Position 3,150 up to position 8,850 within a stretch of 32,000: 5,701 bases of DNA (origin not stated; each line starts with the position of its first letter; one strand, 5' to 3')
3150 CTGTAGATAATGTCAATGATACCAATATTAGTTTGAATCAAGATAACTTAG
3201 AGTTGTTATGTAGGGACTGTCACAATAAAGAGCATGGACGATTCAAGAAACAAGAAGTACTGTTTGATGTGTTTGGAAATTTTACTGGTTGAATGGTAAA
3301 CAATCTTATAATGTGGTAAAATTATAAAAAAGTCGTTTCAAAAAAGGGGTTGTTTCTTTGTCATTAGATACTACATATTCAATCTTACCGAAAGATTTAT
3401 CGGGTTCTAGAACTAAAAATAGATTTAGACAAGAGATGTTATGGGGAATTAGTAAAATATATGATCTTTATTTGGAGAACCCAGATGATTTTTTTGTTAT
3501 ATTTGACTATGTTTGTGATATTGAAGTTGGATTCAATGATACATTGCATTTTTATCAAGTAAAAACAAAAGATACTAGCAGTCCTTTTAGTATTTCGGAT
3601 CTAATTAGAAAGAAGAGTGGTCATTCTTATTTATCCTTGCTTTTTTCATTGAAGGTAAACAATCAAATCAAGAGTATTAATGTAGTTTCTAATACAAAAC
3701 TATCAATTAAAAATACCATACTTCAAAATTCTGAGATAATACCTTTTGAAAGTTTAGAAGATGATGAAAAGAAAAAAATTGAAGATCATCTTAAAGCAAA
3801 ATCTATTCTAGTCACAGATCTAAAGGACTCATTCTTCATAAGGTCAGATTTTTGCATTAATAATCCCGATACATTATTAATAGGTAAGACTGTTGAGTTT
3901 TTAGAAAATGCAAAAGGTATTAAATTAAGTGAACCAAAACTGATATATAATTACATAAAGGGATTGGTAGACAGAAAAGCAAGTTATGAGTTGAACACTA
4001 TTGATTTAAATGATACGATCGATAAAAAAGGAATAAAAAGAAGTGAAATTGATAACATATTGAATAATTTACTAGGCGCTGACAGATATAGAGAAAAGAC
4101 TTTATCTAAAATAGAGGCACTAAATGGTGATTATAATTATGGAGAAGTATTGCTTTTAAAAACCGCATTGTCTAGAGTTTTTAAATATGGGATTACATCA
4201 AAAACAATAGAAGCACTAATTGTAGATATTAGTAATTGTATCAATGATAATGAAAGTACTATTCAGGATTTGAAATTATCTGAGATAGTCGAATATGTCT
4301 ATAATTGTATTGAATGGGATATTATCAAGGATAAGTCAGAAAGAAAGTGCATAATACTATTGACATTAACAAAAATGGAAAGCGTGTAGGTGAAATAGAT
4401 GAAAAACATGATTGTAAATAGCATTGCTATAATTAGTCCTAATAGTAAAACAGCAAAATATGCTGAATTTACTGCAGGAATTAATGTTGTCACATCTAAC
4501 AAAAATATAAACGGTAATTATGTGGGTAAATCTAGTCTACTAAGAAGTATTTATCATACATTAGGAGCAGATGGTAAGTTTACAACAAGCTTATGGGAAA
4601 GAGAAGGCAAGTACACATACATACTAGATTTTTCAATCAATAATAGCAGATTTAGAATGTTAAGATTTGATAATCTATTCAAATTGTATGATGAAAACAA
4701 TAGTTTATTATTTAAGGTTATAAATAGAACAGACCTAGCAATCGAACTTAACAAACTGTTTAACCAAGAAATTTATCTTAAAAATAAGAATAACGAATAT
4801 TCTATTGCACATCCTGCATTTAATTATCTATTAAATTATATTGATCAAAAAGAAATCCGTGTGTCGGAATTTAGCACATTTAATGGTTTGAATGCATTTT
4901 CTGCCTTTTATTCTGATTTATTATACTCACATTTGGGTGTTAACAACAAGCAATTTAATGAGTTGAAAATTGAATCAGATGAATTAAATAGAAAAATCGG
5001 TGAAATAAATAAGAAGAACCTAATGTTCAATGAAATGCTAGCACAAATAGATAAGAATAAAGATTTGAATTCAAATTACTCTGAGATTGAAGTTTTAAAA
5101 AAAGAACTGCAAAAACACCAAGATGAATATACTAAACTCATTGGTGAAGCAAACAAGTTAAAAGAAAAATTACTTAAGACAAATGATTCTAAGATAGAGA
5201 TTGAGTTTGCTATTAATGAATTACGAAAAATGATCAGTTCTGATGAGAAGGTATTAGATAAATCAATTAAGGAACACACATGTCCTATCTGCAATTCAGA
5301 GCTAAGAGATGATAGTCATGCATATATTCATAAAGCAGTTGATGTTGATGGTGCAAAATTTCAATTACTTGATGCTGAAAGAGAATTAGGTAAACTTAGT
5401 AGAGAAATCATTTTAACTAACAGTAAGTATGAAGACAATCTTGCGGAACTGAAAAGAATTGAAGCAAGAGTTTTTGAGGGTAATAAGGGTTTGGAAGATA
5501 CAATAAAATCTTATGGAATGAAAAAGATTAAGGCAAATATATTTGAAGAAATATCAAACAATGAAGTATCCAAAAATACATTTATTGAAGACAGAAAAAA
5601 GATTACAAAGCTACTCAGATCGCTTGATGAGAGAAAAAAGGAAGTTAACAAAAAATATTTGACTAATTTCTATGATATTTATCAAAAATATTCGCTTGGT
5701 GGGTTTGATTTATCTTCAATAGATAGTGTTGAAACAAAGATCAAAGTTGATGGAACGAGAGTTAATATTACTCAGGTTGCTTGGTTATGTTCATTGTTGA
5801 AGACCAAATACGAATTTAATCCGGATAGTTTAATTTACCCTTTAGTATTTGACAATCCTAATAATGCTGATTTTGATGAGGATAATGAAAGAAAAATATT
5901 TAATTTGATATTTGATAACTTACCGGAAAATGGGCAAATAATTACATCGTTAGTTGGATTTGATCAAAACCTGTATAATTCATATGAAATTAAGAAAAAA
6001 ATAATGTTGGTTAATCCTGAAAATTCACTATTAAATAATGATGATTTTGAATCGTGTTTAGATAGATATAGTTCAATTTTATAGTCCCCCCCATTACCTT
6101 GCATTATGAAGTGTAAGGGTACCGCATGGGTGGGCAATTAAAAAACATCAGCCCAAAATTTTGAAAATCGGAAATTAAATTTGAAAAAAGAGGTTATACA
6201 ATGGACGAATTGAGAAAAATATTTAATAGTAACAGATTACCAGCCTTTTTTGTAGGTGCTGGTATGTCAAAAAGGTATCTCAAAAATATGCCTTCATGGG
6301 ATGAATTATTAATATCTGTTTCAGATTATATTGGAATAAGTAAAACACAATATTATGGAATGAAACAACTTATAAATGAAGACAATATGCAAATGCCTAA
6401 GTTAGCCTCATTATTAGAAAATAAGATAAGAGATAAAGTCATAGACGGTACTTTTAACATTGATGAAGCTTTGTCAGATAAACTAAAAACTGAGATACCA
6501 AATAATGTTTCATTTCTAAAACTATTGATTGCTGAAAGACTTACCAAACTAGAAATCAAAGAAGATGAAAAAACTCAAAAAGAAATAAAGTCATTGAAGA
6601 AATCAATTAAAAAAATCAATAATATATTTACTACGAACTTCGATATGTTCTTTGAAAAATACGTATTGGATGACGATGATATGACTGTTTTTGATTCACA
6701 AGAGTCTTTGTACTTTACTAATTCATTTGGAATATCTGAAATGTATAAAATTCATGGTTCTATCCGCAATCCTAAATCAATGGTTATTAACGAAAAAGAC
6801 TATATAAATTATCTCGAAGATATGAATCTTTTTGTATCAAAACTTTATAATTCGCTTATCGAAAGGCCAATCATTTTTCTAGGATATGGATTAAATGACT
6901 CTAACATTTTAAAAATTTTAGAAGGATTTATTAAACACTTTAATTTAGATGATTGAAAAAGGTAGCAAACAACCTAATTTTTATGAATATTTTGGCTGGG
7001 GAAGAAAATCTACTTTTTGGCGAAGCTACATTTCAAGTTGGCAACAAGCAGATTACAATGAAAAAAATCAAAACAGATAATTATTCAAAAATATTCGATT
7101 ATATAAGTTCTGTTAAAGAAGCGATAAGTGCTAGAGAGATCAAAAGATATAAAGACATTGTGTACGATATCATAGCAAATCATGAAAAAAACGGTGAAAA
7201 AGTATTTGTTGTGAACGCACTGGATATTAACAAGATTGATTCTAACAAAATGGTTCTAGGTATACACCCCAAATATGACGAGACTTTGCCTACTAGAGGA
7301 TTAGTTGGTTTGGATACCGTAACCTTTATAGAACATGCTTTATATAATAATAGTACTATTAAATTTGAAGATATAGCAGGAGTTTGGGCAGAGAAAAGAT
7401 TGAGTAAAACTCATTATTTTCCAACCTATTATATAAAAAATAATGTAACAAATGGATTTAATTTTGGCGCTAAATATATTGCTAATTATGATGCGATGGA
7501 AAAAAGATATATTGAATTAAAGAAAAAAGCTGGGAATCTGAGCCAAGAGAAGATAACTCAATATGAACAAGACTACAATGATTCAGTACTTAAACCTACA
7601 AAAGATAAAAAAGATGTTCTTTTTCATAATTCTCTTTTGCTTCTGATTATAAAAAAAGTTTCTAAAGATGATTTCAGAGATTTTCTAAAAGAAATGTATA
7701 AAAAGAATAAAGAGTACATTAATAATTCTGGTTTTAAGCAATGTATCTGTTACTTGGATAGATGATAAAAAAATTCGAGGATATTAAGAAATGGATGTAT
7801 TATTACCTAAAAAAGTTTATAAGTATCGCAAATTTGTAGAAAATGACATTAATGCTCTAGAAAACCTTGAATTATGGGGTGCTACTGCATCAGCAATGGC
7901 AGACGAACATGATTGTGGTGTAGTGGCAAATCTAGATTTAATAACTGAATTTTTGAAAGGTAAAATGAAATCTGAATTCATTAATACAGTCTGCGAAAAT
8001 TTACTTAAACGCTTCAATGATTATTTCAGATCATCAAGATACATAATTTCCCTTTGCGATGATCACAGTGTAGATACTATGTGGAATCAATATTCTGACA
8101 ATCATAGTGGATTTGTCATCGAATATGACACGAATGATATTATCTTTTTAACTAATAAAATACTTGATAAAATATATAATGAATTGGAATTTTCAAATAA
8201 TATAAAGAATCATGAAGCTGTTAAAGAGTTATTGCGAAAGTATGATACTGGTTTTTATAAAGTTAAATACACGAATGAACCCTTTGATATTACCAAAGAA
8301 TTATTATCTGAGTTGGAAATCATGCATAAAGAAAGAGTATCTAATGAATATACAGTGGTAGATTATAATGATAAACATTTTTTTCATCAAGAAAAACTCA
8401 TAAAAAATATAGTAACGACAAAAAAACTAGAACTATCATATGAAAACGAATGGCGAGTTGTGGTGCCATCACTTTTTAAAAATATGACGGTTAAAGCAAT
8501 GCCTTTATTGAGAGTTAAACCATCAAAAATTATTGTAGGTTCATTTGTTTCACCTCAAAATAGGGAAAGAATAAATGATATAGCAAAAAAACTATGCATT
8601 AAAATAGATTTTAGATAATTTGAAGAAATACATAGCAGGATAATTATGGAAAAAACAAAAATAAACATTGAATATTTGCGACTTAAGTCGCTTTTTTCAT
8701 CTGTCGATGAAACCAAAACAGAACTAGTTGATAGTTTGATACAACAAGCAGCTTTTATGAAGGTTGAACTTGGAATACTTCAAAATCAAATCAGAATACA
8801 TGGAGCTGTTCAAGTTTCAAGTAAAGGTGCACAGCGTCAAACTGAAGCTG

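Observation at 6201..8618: SIR2_2 NADase-like gene, an unknown continuation and a DUF2971-like gene: a candidate undescribed anti-phage module carried by a prophage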

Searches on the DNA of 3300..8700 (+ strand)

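Call 7: search_dna_similar(query=window:3300-8700:+, collection=phages, mode=near, max_rows=25)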
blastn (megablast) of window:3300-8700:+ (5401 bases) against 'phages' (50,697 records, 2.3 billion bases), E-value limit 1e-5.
No match.

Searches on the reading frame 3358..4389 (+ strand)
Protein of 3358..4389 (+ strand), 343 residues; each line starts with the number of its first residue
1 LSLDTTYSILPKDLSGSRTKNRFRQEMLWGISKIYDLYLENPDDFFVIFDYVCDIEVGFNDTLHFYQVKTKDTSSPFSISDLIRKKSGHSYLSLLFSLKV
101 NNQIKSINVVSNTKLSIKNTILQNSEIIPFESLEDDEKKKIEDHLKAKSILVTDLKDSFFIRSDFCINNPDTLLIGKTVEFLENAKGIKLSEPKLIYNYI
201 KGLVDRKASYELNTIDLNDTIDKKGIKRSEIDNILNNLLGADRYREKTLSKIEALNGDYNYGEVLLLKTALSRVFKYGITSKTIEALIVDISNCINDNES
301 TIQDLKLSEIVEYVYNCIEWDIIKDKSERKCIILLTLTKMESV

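Call 3: search_protein_families(library=pfam, proteins=[window:3358-4389:+], max_evalue=1)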
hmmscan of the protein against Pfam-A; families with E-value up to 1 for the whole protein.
window:3358-4389:+ (343 aa): 1 family
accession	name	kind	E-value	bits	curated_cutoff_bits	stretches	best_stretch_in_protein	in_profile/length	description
PF14130.12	Cap4_nuclease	-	6.9e-24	85.6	26.2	1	15-208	2-200/200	Cap4, dsDNA endonuclease domain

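Call 4: search_protein_families(library=padloc, proteins=[window:3358-4389:+], max_evalue=1)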
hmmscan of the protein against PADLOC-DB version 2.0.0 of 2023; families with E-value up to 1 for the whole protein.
window:3358-4389:+ (343 aa): 7 families
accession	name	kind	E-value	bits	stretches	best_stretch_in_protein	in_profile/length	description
PDLC00239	LmuA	-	2.8e-69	232.1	1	1-341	1-344/349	DUF4297 domain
PDLC00238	LmuA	-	2e-31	107.7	1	8-337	11-361/365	DUF4297 domain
PDLC03849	LmuA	-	4.6e-26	90.2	1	4-260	5-282/370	-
PDLC00243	LmuA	-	8.5e-14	49.8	1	20-339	21-353/361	DUF4297 domain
PDLC00240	LmuA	-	5e-13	47.2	1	12-318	16-337/364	DUF4297 domain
PDLC00248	LmuA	-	9.6e-13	46.1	1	15-302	15-308/359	DUF4297 domain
PDLC00245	LmuA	-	4.3e-05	21.1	1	27-85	35-96/384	DUF4297 domain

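Call 77: search_protein_families(library=ncbifam, proteins=[window:3358-4386:+], max_evalue=0.01)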
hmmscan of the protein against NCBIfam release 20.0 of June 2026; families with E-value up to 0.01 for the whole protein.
window:3358-4386:+ (343 aa): 0 families

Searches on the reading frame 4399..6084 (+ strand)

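Call 3: search_protein_families(library=pfam, proteins=[window:4399-6084:+], max_evalue=1)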
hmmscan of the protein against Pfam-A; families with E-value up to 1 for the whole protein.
window:4399-6084:+ (561 aa): 3 families
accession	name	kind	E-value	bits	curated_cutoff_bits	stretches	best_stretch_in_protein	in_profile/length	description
PF16269.10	DUF4922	-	0.013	15.8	23.6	1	240-305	12-70/146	Domain of unknown function (DUF4922)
PF14353.12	CpXC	-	0.17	12.4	25.4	1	276-313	21-58/121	CpXC protein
PF05837.17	CENP-H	-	0.88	9.8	29.9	0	183-290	41-152/202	Centromere protein H (CENP-H)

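Call 4: search_protein_families(library=padloc, proteins=[window:4399-6084:+], max_evalue=1)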
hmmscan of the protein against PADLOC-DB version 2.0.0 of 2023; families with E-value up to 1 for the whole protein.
window:4399-6084:+ (561 aa): 13 families
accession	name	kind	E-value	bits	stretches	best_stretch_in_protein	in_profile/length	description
PDLC00254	LmuB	-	7.5e-171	567.6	1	1-560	1-558/563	AAA ATPase domain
PDLC00249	LmuB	-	3.1e-70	235.4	1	1-555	1-552/565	AAA ATPase domain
PDLC03860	LmuB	-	6.8e-59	197.9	1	1-558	1-557/565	-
PDLC00257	LmuB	-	4.8e-41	139.2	1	1-558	1-565/571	AAA ATPase domain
PDLC00253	LmuB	-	2.5e-38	129.9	1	1-555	1-548/567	AAA ATPase domain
PDLC00255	LmuB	-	4.1e-34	116.3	1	1-542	1-532/550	AAA ATPase domain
PDLC00252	LmuB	-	1.2e-29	101.5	1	3-553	2-546/554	AAA ATPase domain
PDLC00258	LmuB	-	4.7e-28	96.6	1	1-358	1-352/376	AAA ATPase domain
PDLC03859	LmuB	-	2.5e-17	61.3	1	3-524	2-587/611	-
PDLC00256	LmuB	-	1.9e-16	57.9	1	1-525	1-524/563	AAA ATPase domain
PDLC04663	PDC-M46B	-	9.9e-05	19.5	1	4-110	1-99/483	-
PDLC03868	LmuB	-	0.0005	16.5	1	202-415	405-610/1035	-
PDLC03864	LmuB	-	0.00076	16.1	1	183-394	273-484/657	-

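Call 77: search_protein_families(library=ncbifam, proteins=[window:4399-6081:+], max_evalue=0.01)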
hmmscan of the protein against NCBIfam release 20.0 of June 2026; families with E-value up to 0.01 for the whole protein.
window:4399-6081:+ (561 aa): 1 family
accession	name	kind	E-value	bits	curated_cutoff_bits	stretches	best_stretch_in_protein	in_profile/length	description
NF003034.1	PRK03918.1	equivalog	0.0074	14.3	700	0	190-419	327-564/878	DNA double-strand break repair ATPase Rad50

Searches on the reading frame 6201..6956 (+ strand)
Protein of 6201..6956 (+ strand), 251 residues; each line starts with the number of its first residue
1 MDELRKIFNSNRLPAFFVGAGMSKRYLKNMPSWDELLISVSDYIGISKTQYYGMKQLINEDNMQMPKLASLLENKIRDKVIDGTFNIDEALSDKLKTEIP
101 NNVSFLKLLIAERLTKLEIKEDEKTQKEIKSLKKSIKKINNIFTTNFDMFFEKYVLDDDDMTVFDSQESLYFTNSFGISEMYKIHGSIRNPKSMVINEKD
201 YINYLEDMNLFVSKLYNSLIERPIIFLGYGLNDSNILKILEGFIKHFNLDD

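Call 3: search_protein_families(library=pfam, proteins=[window:6201-6956:+], max_evalue=1)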
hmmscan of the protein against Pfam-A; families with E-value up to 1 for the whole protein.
window:6201-6956:+ (251 aa): 4 families
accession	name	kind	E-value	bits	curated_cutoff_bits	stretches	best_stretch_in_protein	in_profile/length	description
PF13289.12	SIR2_2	-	3.7e-20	72.9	24.5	1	141-247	2-109/141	SIR2-like domain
PF15590.11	Imm27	-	0.13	12.6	27.3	1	101-126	10-35/67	Immunity protein 27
PF25240.1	PUB2_N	-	0.14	12.6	29.5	1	102-144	36-80/140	PUB2-like, N-terminal domain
PF24561.1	TRAPPC8_C_arth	-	0.33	11.6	27.8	1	82-158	71-146/196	TRAPPC8, C-terminal, arthropods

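Call 4: search_protein_families(library=padloc, proteins=[window:6201-6956:+], max_evalue=1)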
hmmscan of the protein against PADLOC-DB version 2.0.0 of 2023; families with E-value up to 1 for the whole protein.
window:6201-6956:+ (251 aa): 12 families
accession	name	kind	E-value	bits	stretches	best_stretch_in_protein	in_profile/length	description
PDLC04968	PDC-S25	-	4.2e-60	202.2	1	3-246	13-244/517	-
PDLC04967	PDC-S25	-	1e-43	148.1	1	1-247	1-255/528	-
PDLC00407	ThsA1|ThsA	-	4.2e-21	73.1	2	118-240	84-205/478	STALD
PDLC00409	ThsA1|ThsA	-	3.1e-16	57.5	2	120-240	87-206/242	STALD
PDLC04166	Dsr1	-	6.6e-12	42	1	4-240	16-217/1227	-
PDLC02184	Dsr2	-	5e-07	26.1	1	141-238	120-216/1222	-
PDLC02408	Aga_SIR2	-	2.9e-06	24.6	1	102-189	108-202/343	Class II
PDLC04093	SIR2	-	8.4e-06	23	1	3-165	13-176/395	-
PDLC04961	PDC-S21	-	0.0004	17.7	1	84-164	83-166/336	-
PDLC02419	Aga_SIR2-PNTD1-PNTD2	-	0.0061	13.3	1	137-245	118-227/558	Class I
PDLC04094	SIR2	-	0.0066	13.7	1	1-165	10-174/399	-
PDLC02401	Aga_SIR2-PNTD1-PNTD2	-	0.022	11.6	1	137-245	91-200/524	Class I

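Call 65: find_encoding_contigs(protein=window:6201-6953:+, flank=1000, max_places=6)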
Protein window:6201-6953:+ (251 aa): no gene with exactly this product is on record in the collection.

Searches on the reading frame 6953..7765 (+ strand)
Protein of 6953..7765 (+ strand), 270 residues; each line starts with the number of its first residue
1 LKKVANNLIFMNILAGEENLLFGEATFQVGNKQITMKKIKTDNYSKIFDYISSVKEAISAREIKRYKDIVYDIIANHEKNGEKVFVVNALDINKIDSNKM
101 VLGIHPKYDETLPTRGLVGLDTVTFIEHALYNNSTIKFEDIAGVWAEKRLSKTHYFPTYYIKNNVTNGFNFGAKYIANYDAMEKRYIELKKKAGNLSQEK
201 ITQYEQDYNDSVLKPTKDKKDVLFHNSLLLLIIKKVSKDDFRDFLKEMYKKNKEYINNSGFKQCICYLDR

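Call 3: search_protein_families(library=pfam, proteins=[window:6953-7765:+], max_evalue=1)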
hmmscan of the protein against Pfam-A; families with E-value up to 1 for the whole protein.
window:6953-7765:+ (270 aa): 6 families
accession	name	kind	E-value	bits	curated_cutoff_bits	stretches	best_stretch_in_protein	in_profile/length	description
PF22696.2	Putative_PNPOx_2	-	0.013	16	27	1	50-114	36-98/129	Pyridoxamine 5'-phosphate oxidase-like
PF05871.18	ESCRT-II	-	0.058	14.1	27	1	198-265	25-91/138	ESCRT-II complex subunit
PF15935.10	RnlA_toxin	-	0.082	13.6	27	0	31-85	2-56/87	RNase LS, bacterial toxin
PF17190.9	RecG_N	-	0.11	13.6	23.1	1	31-69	39-77/89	RecG N-terminal helical domain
PF15933.10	RnlB_antitoxin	-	0.14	12.9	27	0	232-259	64-90/94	Antitoxin to bacterial toxin RNase LS or RnlA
PF06385.17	Baculo_LEF-11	-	0.27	12.2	22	0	198-251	37-92/93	Baculovirus LEF-11 protein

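Call 4: search_protein_families(library=padloc, proteins=[window:6953-7765:+], max_evalue=1)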
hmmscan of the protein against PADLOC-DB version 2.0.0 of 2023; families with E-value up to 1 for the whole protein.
window:6953-7765:+ (270 aa): 2 families
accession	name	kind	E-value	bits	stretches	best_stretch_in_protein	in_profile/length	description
PDLC04968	PDC-S25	-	4.7e-30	103.1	1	2-269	251-510/517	-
PDLC04967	PDC-S25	-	1.5e-10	38.7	1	2-254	261-504/528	-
